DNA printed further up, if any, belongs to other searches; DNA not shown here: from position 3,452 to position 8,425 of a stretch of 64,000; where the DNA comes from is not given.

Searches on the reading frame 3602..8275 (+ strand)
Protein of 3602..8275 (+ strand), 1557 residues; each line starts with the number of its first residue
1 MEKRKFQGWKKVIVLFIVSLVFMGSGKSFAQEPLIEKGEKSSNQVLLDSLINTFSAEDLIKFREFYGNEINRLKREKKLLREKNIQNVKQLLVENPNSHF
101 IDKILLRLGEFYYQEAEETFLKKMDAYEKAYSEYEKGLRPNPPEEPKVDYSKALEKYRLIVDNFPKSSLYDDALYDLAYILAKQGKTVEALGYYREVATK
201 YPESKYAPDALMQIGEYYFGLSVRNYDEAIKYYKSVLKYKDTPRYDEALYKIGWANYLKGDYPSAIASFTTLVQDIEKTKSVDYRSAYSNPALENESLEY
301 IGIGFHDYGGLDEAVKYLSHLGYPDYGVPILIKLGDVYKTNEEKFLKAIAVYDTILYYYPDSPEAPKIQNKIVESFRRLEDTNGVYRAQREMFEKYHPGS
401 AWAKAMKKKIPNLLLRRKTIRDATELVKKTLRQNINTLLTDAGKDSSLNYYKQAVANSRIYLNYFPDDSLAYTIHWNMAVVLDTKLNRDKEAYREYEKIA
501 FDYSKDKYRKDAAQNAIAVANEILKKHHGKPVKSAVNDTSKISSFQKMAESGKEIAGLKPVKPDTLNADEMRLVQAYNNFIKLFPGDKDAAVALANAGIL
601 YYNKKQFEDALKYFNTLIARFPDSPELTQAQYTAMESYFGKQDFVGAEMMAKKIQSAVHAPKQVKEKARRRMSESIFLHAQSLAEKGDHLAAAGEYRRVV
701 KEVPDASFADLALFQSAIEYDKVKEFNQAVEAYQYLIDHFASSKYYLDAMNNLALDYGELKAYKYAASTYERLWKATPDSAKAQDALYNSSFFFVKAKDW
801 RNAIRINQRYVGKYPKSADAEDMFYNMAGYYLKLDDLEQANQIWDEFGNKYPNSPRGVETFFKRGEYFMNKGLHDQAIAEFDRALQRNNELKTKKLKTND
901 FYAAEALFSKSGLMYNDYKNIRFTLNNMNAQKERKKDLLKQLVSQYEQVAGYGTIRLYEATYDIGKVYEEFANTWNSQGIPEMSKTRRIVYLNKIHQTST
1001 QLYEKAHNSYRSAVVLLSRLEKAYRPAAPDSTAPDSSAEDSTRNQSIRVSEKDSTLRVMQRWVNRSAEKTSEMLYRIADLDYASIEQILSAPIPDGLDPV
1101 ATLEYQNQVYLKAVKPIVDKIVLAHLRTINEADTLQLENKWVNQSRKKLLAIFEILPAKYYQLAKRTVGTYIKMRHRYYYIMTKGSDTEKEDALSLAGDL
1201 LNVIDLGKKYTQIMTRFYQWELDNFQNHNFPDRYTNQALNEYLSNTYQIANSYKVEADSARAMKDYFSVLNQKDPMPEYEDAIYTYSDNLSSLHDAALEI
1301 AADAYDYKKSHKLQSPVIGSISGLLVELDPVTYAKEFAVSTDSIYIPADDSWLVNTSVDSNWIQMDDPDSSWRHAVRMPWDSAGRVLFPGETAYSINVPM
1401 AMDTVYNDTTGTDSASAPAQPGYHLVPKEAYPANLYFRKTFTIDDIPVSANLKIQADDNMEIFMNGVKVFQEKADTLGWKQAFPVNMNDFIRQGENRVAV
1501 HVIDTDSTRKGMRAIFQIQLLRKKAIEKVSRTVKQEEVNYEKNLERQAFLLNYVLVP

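Call 75: search_protein_families(library=pfam, proteins=[window:3602-8275:+], max_evalue=0.00001)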
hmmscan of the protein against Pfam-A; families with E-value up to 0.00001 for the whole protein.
window:3602-8275:+ (1557 aa): 10 families
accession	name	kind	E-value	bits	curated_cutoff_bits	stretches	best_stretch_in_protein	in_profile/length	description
PF13174.12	TPR_6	-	7.4e-32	108.2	26.3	0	172-204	1-33/33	Tetratricopeptide repeat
PF13432.12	TPR_16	-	2.6e-21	76.1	32.7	1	223-272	10-57/65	Tetratricopeptide repeat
PF07719.23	TPR_2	-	1.8e-15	56.1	27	0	592-623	2-33/34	Tetratricopeptide repeat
PF13428.12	TPR_14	-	3.2e-12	46.3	23.5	0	172-204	2-34/44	Tetratricopeptide repeat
PF14559.12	TPR_19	-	1.2e-11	45.2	25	0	575-629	9-63/68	Tetratricopeptide repeat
PF00515.34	TPR_1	-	5.3e-11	42.3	27.8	0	591-623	1-33/34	Tetratricopeptide repeat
PF13525.12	YfiO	-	2e-10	41.2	25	0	782-871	3-92/203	Outer membrane lipoprotein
PF13424.12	TPR_12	-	1.5e-08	35.1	30.1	0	173-238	5-73/77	Tetratricopeptide repeat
PF13176.12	TPR_7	-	1.7e-06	28.1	27.9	0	173-197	1-25/36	Tetratricopeptide repeat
PF24575.1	TPR_Slam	-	2e-06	28.6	35.2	0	573-625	30-81/104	Surface lipoprotein assembly modifier, N-terminal TPR repeats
